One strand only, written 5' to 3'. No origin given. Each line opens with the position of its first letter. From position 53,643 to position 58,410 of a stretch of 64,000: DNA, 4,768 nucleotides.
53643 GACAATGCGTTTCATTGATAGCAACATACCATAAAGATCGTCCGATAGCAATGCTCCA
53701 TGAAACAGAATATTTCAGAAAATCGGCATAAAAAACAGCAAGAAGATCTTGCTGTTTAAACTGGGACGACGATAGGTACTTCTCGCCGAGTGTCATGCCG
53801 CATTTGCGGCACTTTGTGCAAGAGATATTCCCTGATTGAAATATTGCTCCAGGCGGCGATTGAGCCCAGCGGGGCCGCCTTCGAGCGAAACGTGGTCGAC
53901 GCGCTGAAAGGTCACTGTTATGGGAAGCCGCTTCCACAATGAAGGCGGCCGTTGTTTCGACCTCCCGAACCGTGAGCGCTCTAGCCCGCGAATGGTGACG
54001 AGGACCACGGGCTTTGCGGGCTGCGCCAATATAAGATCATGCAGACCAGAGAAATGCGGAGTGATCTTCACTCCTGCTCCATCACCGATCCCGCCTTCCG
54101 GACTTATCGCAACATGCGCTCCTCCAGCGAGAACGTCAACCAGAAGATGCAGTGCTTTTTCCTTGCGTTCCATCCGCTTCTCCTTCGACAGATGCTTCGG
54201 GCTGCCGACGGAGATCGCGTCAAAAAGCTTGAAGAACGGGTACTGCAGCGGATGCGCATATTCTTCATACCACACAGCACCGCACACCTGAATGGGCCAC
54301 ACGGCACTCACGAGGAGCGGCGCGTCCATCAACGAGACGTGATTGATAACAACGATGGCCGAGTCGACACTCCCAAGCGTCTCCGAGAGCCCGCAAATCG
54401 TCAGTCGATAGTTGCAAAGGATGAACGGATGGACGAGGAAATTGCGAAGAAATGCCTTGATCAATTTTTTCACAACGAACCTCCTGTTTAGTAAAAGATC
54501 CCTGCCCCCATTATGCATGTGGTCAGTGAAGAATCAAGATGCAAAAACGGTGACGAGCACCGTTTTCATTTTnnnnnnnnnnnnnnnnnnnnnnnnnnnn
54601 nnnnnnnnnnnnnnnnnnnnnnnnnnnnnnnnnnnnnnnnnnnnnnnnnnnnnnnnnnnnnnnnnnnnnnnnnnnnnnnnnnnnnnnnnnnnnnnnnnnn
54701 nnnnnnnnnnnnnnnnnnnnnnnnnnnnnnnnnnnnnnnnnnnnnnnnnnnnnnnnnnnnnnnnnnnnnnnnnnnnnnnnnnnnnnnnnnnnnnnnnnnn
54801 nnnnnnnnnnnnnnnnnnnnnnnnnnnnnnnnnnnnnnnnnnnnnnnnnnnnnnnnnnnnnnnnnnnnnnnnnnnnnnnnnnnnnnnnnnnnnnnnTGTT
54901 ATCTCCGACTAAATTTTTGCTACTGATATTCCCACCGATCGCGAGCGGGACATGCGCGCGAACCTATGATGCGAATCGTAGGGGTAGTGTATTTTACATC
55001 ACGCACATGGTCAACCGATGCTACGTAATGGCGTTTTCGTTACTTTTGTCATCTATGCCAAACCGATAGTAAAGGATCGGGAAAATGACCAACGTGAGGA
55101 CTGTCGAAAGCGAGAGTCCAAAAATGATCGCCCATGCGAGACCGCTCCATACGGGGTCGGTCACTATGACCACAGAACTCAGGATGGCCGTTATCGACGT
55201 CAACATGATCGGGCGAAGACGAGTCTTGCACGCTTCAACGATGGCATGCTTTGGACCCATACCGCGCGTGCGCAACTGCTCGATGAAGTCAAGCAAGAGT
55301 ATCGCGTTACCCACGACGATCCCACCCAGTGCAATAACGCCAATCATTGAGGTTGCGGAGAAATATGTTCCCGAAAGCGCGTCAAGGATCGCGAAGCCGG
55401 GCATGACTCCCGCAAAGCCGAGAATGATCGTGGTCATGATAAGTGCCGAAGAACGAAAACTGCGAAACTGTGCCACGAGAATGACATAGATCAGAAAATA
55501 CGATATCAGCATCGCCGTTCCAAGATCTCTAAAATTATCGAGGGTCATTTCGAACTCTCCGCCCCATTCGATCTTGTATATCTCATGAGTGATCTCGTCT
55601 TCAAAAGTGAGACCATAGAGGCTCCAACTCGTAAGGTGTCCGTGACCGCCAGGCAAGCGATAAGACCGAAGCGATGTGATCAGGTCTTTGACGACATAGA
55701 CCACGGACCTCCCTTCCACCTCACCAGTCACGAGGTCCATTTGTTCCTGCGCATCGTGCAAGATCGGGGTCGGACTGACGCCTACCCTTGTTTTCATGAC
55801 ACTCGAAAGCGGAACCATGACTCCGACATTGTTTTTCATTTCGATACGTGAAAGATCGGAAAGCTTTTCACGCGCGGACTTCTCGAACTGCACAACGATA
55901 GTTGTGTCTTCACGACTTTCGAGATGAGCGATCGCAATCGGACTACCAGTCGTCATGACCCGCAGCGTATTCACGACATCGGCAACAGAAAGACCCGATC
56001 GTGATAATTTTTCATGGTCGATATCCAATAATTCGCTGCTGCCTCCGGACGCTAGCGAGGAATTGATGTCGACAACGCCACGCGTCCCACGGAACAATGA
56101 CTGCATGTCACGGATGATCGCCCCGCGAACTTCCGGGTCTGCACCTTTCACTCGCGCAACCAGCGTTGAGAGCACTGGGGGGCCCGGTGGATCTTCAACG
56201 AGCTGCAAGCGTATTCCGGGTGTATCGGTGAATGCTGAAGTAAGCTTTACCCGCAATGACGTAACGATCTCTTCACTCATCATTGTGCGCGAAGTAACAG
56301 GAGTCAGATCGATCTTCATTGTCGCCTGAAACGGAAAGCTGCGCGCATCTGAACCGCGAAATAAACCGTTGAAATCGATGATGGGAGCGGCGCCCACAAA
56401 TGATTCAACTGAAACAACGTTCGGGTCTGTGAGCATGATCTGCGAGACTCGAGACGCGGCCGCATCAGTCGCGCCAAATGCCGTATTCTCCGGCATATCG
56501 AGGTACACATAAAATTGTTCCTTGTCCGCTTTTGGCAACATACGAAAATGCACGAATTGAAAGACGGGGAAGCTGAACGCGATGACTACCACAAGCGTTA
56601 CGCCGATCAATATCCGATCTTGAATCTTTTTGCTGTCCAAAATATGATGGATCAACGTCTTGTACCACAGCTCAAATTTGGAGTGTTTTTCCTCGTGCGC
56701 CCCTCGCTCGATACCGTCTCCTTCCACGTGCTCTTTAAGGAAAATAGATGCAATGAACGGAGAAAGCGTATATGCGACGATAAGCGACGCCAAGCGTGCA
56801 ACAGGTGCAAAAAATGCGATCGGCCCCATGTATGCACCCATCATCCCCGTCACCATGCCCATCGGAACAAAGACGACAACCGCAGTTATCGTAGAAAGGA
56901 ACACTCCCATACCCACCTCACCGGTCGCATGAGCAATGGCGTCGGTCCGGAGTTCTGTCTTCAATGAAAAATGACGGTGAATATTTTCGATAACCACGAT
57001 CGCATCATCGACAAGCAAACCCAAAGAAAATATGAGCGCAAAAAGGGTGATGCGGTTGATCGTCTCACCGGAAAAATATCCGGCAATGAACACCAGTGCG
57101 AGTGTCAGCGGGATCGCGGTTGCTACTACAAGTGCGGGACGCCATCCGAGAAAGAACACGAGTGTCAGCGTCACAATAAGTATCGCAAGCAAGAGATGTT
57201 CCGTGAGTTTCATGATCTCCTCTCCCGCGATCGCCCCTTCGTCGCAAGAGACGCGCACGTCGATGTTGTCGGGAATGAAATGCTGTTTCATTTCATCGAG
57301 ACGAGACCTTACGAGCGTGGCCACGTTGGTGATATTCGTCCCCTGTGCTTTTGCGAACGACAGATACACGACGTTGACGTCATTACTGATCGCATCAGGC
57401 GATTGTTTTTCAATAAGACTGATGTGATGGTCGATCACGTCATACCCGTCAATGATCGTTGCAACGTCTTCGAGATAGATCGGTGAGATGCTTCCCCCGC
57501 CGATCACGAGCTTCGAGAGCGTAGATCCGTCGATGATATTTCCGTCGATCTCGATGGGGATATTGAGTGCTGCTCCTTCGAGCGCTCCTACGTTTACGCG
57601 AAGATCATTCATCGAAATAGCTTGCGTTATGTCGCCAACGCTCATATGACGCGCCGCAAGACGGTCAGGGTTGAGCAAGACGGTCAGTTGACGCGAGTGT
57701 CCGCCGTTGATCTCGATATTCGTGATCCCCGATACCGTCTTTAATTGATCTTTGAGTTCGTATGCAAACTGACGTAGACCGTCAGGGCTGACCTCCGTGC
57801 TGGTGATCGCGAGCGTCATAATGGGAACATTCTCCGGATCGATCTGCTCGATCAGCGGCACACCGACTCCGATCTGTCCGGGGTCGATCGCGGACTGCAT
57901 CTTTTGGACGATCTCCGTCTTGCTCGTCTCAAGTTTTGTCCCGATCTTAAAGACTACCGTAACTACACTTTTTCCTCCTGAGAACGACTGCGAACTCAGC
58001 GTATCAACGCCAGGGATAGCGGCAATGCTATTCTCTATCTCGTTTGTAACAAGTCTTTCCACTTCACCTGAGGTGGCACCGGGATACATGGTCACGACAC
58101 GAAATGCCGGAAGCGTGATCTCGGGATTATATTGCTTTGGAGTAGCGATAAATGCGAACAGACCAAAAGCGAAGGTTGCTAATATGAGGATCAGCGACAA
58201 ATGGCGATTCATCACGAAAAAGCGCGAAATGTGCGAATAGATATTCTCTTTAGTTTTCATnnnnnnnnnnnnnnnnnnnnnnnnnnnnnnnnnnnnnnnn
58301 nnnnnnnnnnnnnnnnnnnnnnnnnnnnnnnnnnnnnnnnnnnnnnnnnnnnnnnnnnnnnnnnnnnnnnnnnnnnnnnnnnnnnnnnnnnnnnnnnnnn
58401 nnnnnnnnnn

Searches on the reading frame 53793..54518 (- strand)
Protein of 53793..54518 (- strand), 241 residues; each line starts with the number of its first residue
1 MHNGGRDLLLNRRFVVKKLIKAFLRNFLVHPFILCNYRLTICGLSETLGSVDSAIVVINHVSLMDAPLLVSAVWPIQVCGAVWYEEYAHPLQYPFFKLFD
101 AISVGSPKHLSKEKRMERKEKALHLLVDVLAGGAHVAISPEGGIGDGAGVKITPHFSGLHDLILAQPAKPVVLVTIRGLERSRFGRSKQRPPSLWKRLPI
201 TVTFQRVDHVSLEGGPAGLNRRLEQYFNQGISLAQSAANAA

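Call 77: search_protein_families(library=pfam, proteins=[window:53793-54518:-], max_evalue=0.01)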
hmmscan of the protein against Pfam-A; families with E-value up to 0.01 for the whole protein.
window:53793-54518:- (241 aa): 1 family
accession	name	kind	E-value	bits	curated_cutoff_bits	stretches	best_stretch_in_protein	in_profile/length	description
PF01553.26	Acyltransferase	-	3.6e-06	27.3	23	1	52-162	14-118/132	Acyltransferase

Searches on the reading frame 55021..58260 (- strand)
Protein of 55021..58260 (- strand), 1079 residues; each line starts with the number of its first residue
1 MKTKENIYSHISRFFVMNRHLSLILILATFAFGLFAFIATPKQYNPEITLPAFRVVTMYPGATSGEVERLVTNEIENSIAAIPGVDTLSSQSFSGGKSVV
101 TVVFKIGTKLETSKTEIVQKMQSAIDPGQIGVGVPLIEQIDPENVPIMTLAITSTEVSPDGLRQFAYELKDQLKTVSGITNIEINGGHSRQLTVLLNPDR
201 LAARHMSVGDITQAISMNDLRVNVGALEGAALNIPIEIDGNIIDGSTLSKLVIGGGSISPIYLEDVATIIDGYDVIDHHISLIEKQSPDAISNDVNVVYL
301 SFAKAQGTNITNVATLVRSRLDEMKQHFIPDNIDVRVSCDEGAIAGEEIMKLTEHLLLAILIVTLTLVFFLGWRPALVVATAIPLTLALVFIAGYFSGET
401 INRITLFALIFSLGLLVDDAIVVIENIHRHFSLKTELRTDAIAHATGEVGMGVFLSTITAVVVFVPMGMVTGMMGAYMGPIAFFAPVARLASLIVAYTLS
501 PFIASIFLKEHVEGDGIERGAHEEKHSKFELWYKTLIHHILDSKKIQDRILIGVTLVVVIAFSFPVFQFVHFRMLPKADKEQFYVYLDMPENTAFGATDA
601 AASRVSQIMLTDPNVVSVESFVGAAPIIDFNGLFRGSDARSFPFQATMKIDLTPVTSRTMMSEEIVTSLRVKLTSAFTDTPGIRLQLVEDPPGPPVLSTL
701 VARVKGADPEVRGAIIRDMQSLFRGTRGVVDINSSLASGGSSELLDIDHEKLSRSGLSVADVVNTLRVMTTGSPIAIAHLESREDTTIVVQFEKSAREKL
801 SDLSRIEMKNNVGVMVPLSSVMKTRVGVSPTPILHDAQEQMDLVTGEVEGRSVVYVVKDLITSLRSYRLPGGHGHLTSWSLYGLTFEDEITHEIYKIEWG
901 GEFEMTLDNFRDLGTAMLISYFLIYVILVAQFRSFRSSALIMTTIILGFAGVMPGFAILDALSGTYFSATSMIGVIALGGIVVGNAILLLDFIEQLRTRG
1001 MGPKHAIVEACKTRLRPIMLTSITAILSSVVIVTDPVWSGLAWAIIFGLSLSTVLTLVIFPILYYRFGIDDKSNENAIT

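Call 32: search_protein_families(library=ncbifam, proteins=[window:55021-58260:-], max_evalue=0.001)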
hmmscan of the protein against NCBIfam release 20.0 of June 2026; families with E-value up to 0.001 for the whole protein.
window:55021-58260:- (1079 aa): 12 families
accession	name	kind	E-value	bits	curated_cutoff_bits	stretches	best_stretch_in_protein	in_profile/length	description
NF033617.1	RND_permease_2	subfamily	5.5e-141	471.5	1250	1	13-1065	2-1005/1009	multidrug efflux RND transporter permease subunit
NF000282.2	RND_permease_1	subfamily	3e-101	339.9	1250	1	12-1065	1-1025/1029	multidrug efflux RND transporter permease subunit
NF007798.0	PRK10503.1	equivalog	4.1e-86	289.5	1584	1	11-1067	12-1022/1040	MdtB/MuxB family multidrug efflux RND transporter permease subunit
TIGR00915.1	2A0602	subfamily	5.2e-83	279.6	940.35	1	12-1064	2-1025/1050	efflux RND transporter permease subunit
TIGR00914.1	2A0601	subfamily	6.1e-83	279.2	701.45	1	10-1071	4-1039/1051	CusA/CzcA family heavy metal efflux RND transporter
NF007905.0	PRK10614.1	equivalog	4.9e-77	259.6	1774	2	20-836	11-796/1025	multidrug efflux RND transporter permease subunit MdtC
NF007133.0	PRK09579.1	equivalog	1.7e-74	251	1763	3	21-616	13-591/1017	multidrug efflux RND transporter permease subunit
NF007842.1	PRK10555.1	equivalog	1.8e-64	218.1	1854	2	13-626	3-616/1036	multidrug efflux RND transporter permease AcrD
NF007131.0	PRK09577.1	equivalog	9.6e-54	182.5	1768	1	12-1061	2-1016/1045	multidrug efflux RND transporter permease subunit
NF000037.1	RND_perm_OqxB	exception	1.6e-53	181.8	2200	1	11-1033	3-995/1050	multidrug efflux RND transporter permease subunit OqxB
NF011706.2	PRK15127.1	equivalog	5.1e-46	157.1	2150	2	22-613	12-602/1049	multidrug efflux RND transporter permease subunit AcrB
TIGR00916.1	2A0604s01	subfamily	3.9e-06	26.6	148.6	0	355-472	93-209/231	SecD/SecF family protein translocase subunit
